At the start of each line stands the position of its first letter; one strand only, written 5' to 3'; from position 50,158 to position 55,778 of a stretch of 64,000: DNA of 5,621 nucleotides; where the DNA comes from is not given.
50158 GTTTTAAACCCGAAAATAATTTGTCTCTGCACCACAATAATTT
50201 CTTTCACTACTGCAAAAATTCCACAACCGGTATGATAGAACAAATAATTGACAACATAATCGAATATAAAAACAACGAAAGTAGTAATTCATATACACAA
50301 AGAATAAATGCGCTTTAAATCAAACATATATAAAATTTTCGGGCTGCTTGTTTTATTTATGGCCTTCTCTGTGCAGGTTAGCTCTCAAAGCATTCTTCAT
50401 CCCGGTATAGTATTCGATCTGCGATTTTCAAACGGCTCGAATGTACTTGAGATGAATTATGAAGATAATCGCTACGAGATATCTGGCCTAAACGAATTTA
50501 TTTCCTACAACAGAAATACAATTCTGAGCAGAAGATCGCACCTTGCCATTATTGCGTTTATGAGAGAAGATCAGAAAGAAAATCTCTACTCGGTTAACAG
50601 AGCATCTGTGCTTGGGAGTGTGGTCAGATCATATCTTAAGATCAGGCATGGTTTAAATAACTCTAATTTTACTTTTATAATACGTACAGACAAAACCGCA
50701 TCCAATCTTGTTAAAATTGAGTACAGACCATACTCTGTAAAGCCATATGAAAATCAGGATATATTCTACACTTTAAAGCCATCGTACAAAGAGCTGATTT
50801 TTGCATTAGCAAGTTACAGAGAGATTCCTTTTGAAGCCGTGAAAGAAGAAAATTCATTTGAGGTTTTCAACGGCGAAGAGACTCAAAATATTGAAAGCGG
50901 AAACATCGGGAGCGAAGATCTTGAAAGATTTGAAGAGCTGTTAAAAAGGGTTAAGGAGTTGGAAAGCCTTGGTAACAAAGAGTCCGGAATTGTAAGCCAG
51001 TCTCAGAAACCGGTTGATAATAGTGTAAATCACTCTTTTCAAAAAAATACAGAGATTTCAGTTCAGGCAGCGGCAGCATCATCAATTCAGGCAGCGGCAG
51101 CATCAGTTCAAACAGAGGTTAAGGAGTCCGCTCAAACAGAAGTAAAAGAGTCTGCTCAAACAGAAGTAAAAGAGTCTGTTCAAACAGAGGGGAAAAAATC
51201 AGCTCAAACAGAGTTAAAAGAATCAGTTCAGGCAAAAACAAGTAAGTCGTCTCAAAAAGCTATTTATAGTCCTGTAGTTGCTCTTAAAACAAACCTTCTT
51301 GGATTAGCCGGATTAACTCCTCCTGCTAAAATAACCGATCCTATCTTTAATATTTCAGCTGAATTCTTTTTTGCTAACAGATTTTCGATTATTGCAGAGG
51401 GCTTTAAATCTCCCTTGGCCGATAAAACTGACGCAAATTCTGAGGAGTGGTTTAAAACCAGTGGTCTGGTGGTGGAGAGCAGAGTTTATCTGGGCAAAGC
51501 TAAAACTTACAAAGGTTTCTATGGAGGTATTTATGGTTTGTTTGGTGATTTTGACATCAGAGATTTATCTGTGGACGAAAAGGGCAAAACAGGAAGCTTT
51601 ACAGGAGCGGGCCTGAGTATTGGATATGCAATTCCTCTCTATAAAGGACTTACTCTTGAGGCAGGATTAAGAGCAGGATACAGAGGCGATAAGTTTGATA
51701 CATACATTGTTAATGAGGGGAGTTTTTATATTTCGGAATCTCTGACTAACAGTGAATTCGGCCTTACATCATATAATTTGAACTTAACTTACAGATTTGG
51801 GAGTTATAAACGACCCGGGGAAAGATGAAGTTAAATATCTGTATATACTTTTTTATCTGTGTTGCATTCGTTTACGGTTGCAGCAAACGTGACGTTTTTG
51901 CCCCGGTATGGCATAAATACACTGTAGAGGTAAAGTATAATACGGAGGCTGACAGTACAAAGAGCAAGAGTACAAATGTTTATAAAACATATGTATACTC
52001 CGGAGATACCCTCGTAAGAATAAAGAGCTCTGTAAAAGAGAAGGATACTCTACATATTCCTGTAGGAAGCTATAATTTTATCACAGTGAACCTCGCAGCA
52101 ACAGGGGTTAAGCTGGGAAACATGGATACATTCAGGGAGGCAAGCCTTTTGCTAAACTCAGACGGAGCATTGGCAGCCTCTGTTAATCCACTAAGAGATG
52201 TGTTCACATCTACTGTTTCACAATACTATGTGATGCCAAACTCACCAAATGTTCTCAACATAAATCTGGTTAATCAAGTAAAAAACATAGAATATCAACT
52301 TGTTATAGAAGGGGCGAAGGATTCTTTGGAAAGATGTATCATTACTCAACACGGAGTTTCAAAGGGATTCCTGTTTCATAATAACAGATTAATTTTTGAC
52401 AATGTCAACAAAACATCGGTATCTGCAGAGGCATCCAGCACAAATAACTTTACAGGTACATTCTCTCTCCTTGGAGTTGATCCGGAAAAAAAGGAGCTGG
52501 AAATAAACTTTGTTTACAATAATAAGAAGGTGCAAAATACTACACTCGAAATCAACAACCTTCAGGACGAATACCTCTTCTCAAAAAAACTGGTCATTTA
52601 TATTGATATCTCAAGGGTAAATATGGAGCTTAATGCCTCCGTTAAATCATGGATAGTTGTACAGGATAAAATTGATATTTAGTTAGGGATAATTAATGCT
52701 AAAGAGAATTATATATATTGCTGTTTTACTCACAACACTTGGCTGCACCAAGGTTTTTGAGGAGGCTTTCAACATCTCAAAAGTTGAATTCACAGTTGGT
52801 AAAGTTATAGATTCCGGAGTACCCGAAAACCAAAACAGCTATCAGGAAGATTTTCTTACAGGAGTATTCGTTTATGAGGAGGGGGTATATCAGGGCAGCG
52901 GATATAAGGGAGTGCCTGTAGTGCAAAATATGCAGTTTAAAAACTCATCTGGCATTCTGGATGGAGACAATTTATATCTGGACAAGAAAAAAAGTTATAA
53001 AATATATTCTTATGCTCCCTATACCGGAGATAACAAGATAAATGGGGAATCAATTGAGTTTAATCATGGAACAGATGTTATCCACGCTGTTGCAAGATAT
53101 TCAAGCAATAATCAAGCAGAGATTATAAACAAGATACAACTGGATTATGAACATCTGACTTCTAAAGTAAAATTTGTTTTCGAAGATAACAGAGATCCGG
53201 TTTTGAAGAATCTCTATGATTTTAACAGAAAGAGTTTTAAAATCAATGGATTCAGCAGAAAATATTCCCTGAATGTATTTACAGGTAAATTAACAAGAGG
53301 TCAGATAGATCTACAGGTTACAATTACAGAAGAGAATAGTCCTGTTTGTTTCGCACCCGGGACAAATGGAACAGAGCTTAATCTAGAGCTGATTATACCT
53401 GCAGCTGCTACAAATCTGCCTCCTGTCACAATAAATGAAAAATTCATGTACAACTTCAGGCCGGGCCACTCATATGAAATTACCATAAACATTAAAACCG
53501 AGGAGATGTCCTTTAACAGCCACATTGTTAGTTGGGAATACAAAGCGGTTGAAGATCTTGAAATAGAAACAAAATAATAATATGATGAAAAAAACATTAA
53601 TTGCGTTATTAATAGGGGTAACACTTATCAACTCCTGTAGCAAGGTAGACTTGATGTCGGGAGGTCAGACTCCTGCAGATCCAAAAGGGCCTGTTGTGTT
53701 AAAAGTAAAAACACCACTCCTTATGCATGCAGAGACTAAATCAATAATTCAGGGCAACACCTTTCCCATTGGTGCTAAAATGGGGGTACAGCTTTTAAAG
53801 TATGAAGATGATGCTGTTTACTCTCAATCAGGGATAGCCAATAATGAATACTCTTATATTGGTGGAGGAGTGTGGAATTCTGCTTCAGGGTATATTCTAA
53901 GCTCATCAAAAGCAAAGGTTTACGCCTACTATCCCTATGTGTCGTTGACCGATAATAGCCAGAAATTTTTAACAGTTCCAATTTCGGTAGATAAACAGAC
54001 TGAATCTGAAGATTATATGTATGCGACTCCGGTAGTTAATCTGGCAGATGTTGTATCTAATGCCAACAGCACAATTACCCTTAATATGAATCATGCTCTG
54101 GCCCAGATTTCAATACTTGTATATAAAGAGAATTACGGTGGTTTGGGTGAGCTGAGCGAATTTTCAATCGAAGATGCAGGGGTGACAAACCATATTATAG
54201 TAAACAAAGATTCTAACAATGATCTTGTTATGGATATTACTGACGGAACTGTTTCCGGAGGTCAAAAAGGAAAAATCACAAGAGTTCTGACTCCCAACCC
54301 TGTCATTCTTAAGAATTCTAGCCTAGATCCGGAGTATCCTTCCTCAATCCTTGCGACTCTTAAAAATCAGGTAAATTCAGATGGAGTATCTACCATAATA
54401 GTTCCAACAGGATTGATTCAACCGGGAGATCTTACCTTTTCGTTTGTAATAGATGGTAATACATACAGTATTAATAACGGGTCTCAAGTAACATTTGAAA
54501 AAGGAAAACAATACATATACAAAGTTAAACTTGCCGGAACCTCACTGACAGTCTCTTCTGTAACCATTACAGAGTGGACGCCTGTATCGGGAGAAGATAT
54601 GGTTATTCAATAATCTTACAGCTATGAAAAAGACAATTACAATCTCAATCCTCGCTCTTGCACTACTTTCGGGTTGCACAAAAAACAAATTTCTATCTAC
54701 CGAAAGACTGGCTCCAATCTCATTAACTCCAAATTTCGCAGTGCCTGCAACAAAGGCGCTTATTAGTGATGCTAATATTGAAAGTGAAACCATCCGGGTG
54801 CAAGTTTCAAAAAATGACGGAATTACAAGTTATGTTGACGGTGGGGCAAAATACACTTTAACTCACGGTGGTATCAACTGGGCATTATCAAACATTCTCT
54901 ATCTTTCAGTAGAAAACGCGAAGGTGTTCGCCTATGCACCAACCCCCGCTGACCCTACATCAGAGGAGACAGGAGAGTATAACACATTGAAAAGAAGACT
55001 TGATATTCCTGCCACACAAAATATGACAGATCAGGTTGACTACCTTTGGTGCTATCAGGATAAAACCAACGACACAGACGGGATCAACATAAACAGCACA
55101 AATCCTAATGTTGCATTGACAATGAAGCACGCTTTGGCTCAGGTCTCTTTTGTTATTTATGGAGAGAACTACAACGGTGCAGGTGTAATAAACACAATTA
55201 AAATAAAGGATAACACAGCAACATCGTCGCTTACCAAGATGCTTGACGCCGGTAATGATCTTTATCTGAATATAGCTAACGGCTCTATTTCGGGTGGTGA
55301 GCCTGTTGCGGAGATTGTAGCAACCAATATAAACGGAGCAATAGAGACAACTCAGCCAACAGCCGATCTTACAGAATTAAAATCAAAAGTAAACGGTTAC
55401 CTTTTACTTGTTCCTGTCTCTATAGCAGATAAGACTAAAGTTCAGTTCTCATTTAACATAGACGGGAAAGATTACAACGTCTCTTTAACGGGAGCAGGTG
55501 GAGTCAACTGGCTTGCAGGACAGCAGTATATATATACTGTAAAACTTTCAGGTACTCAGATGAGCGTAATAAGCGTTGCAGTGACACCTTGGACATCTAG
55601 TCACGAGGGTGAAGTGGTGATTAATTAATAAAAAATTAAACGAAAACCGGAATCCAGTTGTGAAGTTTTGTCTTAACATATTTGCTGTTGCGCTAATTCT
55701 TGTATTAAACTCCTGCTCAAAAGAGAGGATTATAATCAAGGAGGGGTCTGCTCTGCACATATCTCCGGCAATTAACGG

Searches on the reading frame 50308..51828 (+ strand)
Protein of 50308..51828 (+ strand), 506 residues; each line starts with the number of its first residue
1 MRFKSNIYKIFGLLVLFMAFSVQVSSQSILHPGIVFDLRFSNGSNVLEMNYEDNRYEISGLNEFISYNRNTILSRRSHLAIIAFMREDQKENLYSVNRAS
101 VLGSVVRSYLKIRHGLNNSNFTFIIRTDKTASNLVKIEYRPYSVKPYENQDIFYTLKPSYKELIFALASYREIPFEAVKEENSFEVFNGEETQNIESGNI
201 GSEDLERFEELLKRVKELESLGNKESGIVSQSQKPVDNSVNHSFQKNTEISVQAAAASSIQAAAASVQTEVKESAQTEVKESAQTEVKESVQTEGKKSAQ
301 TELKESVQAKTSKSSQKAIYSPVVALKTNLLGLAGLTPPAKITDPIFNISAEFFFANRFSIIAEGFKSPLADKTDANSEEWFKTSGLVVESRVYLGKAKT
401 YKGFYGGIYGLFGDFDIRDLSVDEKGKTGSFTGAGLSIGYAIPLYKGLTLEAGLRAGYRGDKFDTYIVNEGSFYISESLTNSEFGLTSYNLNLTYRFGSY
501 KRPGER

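Call 51: search_protein_families(library=pfam, proteins=[window:50308-51828:+])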
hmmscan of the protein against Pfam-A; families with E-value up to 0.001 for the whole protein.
window:50308-51828:+ (506 aa): 1 family
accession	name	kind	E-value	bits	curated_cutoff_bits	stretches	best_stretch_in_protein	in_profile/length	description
PF12099.14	DUF3575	-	7.1e-17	61.7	21.1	1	323-497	17-177/177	Protein of unknown function (DUF3575)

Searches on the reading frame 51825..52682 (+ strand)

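Call 64: search_protein_families(library=pfam, proteins=[window:51825-52682:+])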
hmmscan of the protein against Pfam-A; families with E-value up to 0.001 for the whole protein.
window:51825-52682:+ (285 aa): 1 family
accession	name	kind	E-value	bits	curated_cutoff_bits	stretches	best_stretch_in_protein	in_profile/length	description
PF17145.10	DUF5119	-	3.9e-07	30.5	27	1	18-190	1-182/191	Domain of unknown function (DUF5119)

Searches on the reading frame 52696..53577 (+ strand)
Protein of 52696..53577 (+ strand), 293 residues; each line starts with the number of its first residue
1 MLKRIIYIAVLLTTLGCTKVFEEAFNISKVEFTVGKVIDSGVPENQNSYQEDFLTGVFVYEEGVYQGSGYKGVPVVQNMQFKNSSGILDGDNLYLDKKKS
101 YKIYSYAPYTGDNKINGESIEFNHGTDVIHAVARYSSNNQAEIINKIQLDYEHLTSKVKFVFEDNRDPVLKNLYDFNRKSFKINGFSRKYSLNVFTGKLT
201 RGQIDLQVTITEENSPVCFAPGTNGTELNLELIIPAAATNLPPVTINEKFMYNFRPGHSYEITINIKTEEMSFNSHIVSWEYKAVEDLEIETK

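Call 64: search_protein_families(library=pfam, proteins=[window:52696-53577:+])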
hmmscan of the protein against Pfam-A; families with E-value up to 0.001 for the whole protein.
window:52696-53577:+ (293 aa): 1 family
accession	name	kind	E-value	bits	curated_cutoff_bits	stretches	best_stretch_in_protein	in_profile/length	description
PF13149.12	Mfa_like_1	-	1.2e-15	58.6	27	1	56-280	15-246/246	Fimbrillin-like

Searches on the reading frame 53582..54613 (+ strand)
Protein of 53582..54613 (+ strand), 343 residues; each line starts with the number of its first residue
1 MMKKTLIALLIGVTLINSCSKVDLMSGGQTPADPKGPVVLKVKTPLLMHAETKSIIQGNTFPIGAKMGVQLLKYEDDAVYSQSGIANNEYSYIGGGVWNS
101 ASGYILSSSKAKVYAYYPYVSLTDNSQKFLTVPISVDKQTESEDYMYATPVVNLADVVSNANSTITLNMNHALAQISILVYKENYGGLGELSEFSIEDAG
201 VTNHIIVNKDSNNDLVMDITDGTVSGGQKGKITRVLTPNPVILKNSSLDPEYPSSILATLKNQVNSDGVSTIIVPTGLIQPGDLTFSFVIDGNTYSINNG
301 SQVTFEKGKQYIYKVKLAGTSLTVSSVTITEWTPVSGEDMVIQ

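Call 64: search_protein_families(library=pfam, proteins=[window:53582-54613:+])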
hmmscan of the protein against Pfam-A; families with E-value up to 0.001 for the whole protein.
window:53582-54613:+ (343 aa): 1 family
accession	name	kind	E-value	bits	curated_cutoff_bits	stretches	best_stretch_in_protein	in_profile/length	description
PF13149.12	Mfa_like_1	-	5.3e-27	95.8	27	1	58-332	5-246/246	Fimbrillin-like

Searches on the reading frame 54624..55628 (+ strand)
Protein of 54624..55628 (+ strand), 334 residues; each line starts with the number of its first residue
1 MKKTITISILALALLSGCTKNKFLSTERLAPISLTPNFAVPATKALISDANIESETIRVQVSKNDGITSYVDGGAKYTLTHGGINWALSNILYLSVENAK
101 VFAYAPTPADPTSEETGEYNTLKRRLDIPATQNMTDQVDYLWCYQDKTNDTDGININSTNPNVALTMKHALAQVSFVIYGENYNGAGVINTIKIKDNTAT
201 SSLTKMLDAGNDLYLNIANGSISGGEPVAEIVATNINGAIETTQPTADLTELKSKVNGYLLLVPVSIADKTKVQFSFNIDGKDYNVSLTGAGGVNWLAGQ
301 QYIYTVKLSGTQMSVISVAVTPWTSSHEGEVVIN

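Call 64: search_protein_families(library=pfam, proteins=[window:54624-55628:+])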
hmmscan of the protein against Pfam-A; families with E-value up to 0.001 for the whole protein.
window:54624-55628:+ (334 aa): 1 family
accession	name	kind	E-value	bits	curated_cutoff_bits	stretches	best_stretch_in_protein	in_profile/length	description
PF13149.12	Mfa_like_1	-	1.6e-21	77.9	27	1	49-323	5-246/246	Fimbrillin-like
